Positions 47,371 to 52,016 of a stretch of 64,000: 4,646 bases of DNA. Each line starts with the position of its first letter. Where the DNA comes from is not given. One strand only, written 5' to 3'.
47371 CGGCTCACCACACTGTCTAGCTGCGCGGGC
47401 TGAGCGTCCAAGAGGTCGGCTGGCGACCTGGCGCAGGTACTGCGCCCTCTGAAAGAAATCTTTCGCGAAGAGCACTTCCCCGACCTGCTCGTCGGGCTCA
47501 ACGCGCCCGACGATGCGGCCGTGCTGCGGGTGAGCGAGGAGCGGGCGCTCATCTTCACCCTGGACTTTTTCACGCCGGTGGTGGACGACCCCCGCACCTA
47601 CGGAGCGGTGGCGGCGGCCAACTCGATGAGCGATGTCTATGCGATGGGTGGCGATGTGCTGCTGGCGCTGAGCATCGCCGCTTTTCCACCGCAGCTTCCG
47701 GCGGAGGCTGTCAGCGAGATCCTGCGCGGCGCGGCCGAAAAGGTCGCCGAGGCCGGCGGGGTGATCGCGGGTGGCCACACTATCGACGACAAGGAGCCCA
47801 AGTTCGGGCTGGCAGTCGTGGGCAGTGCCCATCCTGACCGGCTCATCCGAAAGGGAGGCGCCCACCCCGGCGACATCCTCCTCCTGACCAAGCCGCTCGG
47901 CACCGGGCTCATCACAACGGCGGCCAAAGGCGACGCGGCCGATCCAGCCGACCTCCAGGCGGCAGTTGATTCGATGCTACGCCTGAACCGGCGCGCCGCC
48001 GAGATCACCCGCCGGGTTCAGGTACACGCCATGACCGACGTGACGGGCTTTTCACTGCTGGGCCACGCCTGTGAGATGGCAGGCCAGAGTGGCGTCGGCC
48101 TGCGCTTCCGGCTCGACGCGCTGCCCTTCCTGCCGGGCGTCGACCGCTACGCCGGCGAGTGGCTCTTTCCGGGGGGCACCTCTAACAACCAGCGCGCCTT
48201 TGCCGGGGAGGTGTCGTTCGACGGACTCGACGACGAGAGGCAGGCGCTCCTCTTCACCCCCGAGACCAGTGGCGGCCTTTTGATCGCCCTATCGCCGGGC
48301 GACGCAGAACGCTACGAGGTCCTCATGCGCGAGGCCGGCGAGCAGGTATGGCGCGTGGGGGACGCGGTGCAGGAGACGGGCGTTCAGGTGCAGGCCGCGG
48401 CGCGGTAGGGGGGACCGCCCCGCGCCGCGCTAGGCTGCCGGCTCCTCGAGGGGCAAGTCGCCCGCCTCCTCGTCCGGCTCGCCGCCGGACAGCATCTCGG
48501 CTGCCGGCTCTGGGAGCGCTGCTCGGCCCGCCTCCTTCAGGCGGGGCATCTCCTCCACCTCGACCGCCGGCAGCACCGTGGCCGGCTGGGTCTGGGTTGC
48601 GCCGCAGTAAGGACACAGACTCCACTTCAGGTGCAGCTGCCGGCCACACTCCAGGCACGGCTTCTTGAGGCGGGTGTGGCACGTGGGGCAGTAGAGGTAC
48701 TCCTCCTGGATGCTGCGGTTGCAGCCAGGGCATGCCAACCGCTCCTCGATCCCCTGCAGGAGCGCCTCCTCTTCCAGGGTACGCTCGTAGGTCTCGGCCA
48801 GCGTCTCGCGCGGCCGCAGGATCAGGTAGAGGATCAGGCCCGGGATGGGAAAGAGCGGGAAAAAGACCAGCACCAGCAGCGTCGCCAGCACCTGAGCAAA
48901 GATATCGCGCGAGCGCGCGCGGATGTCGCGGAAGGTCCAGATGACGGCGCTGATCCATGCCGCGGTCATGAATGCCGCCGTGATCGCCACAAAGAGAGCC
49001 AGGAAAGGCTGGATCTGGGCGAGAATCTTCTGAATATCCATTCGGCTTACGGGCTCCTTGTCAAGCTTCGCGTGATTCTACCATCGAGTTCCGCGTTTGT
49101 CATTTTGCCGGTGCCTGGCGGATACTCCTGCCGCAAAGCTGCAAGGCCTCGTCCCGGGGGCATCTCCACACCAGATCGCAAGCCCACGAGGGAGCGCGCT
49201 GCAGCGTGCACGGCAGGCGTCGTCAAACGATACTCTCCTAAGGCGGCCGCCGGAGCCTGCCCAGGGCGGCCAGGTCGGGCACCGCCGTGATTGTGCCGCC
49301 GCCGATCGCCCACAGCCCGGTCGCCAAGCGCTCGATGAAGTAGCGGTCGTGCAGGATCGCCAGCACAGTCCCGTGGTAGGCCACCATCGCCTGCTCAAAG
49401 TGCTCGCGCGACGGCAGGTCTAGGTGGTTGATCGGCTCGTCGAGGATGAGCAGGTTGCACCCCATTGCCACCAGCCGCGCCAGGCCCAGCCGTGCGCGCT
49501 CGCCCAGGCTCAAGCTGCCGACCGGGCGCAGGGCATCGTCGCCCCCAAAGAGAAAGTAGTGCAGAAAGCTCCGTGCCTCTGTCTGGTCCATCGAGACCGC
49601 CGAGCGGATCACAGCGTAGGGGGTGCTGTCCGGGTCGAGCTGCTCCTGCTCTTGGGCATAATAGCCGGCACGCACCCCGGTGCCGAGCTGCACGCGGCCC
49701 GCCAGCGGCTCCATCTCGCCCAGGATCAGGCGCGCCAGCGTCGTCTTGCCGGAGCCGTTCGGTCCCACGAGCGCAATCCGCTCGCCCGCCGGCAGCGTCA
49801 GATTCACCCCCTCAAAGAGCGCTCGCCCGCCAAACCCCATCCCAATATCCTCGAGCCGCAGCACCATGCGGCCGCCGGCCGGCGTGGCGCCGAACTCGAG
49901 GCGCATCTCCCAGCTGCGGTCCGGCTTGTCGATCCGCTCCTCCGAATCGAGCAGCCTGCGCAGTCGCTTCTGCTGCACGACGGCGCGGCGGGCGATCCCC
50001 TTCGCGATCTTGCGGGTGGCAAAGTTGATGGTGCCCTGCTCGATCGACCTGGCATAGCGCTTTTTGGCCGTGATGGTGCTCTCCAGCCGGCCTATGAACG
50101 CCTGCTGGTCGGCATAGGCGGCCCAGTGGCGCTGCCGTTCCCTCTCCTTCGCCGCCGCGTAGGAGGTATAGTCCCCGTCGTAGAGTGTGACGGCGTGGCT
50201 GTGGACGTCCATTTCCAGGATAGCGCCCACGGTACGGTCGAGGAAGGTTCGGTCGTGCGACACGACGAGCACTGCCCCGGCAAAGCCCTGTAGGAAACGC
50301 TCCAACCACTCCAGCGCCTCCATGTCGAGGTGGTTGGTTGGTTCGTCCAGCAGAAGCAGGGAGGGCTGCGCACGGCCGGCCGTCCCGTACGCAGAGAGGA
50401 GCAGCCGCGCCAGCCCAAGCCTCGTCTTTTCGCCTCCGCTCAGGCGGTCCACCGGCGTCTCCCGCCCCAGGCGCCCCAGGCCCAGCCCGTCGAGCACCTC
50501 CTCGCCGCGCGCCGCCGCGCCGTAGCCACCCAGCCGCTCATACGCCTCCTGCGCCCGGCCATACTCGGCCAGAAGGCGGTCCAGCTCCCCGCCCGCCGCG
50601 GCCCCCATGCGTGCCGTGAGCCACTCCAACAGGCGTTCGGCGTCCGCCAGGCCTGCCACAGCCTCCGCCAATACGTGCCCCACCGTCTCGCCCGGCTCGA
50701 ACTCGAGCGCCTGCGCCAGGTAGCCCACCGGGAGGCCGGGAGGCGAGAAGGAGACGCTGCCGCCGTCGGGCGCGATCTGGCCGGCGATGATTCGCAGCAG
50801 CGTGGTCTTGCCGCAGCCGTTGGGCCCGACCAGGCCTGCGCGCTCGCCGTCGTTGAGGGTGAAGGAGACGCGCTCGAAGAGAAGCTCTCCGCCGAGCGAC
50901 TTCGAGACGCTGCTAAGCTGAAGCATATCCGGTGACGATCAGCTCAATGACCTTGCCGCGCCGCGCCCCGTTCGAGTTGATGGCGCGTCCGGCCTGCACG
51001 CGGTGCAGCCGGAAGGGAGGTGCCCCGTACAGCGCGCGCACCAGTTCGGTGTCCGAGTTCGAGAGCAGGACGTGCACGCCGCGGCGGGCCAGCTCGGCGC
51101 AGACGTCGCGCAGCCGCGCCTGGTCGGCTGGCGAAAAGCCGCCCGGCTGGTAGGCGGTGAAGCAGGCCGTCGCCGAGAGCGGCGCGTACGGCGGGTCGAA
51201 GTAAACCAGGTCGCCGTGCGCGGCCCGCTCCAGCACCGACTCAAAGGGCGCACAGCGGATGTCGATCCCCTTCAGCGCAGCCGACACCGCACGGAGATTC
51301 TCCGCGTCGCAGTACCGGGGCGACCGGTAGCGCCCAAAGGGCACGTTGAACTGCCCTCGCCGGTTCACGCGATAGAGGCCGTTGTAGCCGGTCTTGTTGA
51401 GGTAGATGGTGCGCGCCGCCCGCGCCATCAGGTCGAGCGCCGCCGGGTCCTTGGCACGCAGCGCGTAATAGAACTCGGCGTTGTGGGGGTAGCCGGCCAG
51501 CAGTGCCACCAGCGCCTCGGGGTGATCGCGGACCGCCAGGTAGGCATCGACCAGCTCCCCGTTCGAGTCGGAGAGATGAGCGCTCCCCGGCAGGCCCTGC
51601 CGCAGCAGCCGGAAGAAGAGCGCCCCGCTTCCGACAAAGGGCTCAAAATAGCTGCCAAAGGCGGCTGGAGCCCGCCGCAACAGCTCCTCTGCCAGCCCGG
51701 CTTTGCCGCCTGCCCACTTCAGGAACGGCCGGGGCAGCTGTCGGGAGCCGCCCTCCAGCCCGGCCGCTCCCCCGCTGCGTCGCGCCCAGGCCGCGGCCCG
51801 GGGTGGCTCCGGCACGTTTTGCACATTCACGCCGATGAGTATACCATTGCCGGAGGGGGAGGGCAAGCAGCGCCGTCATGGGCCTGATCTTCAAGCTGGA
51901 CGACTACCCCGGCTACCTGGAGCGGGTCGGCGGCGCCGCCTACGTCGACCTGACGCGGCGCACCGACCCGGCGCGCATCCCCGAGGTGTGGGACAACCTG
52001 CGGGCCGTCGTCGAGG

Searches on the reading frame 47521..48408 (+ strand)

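Call 93: search_protein_families(library=pfam, proteins=[window:47521-48408:+], max_evalue=0.0001)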
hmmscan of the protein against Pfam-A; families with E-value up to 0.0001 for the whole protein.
window:47521-48408:+ (295 aa): 2 families
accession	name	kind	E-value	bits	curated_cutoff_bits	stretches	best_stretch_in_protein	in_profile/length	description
PF02769.27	AIRS_C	-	6e-22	78.9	23.1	1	116-291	2-154/156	AIR synthase related protein, C-terminal domain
PF00586.29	AIRS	-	6.5e-21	75.3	24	1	2-102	7-111/112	AIR synthase related protein, N-terminal domain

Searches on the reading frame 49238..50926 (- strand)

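Call 93: search_protein_families(library=pfam, proteins=[window:49238-50926:-], max_evalue=0.0001)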
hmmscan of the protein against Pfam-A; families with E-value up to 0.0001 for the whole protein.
window:49238-50926:- (562 aa): 18 families
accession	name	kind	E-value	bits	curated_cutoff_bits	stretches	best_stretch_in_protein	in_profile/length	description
PF00005.33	ABC_tran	-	2.1e-48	164.8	25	2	372-500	2-137/137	ABC transporter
PF13304.12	AAA_21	-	4.3e-16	60.3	27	0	30-77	2-61/304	AAA domain, putative AbiEii toxin, Type IV TA system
PF02463.25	SMC_N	-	1.3e-09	38.3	40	0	161-231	136-204/220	RecF/RecN/SMC N terminal domain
PF13401.12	AAA_22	-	1.5e-08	35.5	27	0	32-214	10-113/130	AAA domain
PF00004.35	AAA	-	2.8e-08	34.7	21.2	0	385-406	2-23/131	ATPase family associated with various cellular activities (AAA)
PF12848.13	ABC_tran_Xtn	-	9.6e-07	29.2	25.9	1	240-343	2-83/85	ABC transporter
PF13191.12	AAA_16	-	1e-06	29.8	32.6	0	32-195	29-140/167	AAA ATPase domain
PF13476.12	AAA_23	-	1.5e-06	29.4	27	0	32-47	24-39/201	AAA domain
PF13481.12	AAA_25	-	2.1e-06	28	27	0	377-398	29-50/195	AAA domain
PF13555.12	AAA_29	-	4.8e-06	26.7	27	0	371-397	12-38/61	P-loop containing region of AAA domain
PF05729.18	NACHT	-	6.1e-06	26.6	26.7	0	383-401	2-20/167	NACHT domain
PF00006.31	ATP-synt_ab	-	1.1e-05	25.6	29.5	0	22-52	9-39/213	ATP synthase alpha/beta family, nucleotide-binding domain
PF13238.12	AAA_18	-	3.3e-05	24.8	29.4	0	384-436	1-44/128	AAA domain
PF13671.12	AAA_33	-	4e-05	24.4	27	0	384-406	2-24/143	AAA domain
PF13521.12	AAA_28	-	7.3e-05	23.5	27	0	383-400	1-18/164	AAA domain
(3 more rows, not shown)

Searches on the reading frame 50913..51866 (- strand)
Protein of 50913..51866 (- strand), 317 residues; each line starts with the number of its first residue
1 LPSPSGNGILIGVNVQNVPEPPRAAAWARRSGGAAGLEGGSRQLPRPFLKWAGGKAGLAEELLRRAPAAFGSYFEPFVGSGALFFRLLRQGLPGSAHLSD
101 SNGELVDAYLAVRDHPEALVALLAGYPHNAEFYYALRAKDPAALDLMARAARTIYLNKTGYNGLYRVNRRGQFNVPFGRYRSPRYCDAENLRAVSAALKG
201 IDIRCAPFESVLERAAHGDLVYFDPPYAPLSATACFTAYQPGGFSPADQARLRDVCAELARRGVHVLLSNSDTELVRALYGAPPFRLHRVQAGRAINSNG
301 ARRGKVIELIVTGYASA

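Call 93: search_protein_families(library=pfam, proteins=[window:50913-51866:-], max_evalue=0.0001)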
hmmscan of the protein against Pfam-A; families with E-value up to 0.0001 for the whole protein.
window:50913-51866:- (317 aa): 1 family
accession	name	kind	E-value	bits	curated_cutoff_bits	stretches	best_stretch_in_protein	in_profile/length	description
PF02086.21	MethyltransfD12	-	1.2e-54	186.1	22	1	51-296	1-253/253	D12 class N6 adenine-specific DNA methyltransferase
